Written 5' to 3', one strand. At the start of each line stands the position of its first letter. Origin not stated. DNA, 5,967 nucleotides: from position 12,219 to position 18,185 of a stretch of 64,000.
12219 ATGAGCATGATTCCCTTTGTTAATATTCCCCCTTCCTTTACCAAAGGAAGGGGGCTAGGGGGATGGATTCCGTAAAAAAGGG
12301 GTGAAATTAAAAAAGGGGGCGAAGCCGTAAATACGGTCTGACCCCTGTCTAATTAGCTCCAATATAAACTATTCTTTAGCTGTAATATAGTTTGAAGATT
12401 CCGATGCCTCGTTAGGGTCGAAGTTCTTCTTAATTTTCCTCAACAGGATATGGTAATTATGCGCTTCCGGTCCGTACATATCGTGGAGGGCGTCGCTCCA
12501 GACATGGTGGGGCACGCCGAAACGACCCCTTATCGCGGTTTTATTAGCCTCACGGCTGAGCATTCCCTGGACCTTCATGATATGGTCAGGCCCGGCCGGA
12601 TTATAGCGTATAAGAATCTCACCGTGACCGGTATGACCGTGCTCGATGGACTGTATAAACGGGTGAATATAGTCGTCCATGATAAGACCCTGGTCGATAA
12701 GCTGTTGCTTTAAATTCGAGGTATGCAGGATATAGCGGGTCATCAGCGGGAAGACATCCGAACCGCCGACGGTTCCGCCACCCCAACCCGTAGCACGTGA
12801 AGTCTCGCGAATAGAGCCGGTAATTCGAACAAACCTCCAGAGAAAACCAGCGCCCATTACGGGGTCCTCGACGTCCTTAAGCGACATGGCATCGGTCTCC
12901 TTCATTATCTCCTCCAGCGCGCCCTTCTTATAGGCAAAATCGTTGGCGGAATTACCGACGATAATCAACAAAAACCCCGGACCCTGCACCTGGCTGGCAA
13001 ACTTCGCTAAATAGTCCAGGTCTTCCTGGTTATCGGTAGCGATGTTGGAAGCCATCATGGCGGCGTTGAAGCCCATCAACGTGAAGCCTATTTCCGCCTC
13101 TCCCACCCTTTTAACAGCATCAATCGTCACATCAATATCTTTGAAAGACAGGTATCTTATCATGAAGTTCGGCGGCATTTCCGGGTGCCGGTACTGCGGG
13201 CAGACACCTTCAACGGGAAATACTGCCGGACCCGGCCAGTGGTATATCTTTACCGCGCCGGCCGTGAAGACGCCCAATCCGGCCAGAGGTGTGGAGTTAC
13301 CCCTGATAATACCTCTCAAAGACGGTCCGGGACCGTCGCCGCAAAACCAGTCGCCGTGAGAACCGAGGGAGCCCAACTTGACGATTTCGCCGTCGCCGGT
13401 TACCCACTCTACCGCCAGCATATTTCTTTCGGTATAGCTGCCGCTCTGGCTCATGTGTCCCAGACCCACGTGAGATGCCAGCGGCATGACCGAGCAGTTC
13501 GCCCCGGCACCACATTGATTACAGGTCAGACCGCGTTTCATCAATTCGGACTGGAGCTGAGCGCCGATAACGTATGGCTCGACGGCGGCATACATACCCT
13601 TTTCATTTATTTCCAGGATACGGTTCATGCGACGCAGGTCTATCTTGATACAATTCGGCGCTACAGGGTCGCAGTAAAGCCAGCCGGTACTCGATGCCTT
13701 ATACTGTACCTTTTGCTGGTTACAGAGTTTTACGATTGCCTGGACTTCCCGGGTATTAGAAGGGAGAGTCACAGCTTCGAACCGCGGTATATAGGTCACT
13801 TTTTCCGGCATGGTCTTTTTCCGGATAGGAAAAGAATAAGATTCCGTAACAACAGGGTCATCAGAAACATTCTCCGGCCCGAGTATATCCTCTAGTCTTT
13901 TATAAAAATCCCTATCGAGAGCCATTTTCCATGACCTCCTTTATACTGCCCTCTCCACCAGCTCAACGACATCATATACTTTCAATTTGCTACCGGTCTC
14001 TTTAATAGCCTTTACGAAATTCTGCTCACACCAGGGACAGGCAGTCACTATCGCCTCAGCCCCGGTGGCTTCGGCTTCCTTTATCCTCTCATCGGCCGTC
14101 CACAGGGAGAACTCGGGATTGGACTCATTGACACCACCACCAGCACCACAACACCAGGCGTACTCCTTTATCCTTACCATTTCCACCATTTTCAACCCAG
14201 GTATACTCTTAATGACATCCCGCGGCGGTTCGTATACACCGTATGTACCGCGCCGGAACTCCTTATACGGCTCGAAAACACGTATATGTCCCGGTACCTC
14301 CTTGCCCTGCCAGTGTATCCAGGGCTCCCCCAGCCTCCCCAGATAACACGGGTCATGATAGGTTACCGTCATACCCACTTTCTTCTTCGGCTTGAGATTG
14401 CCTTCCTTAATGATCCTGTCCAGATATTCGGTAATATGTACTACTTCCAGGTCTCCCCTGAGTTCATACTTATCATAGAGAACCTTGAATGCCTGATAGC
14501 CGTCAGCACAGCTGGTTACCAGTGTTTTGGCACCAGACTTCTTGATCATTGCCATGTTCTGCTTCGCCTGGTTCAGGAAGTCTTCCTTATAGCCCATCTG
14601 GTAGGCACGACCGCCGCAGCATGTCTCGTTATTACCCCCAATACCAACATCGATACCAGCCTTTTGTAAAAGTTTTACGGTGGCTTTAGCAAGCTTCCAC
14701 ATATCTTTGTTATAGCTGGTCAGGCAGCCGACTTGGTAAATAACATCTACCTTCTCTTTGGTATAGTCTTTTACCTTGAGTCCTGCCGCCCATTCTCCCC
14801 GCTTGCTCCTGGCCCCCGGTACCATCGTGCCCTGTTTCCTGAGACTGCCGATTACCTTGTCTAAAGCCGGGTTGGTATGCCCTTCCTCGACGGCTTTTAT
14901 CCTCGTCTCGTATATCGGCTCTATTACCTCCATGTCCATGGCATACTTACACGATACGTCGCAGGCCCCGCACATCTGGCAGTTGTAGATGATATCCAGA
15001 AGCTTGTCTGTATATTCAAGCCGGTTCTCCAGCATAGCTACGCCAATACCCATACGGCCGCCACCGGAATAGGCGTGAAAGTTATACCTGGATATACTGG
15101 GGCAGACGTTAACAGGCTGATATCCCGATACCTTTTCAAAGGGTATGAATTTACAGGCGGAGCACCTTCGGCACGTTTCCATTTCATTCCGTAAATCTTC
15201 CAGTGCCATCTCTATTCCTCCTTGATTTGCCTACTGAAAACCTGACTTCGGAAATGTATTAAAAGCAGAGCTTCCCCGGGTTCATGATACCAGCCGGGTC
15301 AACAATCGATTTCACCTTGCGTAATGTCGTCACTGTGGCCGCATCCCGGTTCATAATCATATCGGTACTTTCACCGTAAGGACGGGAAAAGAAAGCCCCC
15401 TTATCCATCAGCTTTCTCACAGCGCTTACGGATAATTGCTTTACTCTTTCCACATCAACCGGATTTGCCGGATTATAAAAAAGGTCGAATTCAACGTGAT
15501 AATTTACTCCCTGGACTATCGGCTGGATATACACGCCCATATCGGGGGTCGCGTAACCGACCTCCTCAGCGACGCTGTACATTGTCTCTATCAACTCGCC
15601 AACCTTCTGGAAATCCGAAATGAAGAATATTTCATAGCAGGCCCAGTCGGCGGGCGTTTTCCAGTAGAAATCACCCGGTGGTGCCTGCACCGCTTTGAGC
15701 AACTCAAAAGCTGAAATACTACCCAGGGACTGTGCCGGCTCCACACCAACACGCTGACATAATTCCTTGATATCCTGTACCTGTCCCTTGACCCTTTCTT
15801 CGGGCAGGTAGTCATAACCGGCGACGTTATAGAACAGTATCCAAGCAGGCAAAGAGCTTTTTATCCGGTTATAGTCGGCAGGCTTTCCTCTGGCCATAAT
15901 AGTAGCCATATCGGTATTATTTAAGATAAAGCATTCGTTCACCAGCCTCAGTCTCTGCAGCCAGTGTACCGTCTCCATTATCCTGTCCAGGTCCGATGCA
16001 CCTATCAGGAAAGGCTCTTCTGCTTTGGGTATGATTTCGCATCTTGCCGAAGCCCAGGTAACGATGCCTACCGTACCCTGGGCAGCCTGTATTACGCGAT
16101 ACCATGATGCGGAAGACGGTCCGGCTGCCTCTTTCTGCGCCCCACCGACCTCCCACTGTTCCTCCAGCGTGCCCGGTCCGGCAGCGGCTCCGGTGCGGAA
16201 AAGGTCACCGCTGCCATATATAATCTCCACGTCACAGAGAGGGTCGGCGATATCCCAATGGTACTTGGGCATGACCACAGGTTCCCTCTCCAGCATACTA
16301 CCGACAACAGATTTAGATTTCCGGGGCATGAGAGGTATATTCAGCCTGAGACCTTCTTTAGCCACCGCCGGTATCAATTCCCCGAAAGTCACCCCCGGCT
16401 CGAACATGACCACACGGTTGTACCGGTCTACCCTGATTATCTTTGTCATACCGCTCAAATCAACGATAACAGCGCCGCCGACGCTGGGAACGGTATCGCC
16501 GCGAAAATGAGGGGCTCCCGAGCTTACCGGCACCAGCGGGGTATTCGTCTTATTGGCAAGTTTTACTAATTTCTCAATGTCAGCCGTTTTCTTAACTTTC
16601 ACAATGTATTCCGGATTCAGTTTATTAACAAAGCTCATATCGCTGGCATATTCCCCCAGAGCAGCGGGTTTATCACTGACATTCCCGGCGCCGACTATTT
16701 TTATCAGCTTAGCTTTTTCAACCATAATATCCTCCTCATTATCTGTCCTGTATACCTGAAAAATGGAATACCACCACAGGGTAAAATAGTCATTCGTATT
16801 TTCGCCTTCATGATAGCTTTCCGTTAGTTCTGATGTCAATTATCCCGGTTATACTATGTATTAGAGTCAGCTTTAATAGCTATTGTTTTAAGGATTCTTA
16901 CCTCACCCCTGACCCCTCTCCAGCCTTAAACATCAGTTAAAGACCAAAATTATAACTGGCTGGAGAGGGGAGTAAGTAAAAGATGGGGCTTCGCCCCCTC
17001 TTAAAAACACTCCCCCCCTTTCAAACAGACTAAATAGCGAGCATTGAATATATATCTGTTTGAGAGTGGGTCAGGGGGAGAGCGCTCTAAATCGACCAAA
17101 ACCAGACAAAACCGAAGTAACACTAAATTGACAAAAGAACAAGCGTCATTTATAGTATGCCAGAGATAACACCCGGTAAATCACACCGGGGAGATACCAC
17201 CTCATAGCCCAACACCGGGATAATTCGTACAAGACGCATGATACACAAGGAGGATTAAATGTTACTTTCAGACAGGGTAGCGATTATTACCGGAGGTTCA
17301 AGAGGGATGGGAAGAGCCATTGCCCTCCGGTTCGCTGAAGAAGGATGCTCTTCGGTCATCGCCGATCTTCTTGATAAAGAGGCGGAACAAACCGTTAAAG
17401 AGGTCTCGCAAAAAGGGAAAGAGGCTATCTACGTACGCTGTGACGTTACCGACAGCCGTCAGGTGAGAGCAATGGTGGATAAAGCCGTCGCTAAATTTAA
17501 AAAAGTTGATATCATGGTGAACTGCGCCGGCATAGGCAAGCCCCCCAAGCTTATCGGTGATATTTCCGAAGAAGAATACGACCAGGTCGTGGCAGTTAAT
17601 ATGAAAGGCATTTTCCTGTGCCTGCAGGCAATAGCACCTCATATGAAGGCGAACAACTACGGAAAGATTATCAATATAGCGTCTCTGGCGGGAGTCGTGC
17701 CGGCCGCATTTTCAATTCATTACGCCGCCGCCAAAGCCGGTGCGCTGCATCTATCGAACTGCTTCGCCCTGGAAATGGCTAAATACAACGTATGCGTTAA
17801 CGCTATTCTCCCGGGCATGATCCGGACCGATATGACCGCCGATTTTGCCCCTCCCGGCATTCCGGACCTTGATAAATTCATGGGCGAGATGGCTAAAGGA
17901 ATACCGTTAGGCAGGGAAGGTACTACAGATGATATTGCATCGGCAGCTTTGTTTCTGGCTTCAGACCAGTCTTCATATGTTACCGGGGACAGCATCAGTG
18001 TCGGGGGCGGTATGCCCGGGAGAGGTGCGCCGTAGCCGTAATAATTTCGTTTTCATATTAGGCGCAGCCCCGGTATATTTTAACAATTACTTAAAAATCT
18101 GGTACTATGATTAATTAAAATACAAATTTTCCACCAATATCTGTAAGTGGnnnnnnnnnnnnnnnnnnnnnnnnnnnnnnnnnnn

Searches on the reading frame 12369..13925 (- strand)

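Call 26: search_protein_families(library=pfam, proteins=[window:12369-13925:-], max_evalue=0.000001)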
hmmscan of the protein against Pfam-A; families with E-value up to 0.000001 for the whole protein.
window:12369-13925:- (518 aa): 1 family
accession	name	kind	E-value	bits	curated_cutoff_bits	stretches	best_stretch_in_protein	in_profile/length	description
PF01565.28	FAD_binding_4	-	2.9e-21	76.1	26.4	1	50-185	2-139/139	FAD binding domain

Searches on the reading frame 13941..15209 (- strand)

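Call 26: search_protein_families(library=pfam, proteins=[window:13941-15209:-], max_evalue=0.000001)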
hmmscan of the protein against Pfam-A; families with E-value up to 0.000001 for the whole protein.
window:13941-15209:- (422 aa): 2 families
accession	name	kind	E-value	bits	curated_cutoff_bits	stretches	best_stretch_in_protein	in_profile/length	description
PF02754.22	CCG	-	3.2e-30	104.5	20.6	2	326-397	14-83/85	Cysteine-rich domain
PF13183.11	Fer4_8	-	3.6e-08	34.3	27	1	9-88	1-65/68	4Fe-4S dicluster domain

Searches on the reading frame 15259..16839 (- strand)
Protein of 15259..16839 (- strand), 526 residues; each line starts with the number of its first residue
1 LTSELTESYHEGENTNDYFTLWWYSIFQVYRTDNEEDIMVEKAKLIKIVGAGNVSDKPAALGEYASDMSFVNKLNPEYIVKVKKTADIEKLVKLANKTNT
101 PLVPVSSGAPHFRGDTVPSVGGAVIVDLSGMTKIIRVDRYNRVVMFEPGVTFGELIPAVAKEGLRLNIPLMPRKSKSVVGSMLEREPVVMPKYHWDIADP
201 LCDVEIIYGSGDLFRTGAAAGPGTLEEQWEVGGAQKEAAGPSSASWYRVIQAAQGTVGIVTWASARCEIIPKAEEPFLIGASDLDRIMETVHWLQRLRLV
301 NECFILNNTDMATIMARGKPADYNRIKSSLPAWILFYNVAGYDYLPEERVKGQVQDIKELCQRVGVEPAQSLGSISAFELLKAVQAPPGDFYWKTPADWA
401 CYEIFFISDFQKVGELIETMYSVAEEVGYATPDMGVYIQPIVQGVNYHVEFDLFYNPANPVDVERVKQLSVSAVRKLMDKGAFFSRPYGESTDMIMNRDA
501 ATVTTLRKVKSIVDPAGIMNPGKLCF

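Call 26: search_protein_families(library=pfam, proteins=[window:15259-16839:-], max_evalue=0.000001)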
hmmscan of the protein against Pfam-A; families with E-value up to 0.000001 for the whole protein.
window:15259-16839:- (526 aa): 1 family
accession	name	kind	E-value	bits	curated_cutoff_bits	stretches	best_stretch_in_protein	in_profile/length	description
PF01565.28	FAD_binding_4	-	6.3e-17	62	26.4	1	76-216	1-138/139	FAD binding domain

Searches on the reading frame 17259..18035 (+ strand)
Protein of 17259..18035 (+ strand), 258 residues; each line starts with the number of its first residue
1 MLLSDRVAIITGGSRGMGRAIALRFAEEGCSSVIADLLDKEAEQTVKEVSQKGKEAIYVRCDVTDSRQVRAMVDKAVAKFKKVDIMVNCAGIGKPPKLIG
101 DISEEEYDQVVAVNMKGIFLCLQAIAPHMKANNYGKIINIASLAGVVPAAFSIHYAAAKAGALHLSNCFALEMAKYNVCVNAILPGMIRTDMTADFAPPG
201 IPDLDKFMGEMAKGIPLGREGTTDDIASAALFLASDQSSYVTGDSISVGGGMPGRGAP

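Call 26: search_protein_families(library=pfam, proteins=[window:17259-18035:+], max_evalue=0.000001)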
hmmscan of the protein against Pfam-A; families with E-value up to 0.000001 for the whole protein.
window:17259-18035:+ (258 aa): 3 families
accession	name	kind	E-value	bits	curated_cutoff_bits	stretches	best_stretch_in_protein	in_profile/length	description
PF13561.12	adh_short_C2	-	1.4e-65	221.6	27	1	14-252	5-235/236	Enoyl-(Acyl carrier protein) reductase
PF00106.31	adh_short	-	2.1e-60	204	26.6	1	6-195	1-189/195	short chain dehydrogenase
PF08659.16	KR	-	1.6e-16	61.1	22.6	1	9-160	4-154/180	KR domain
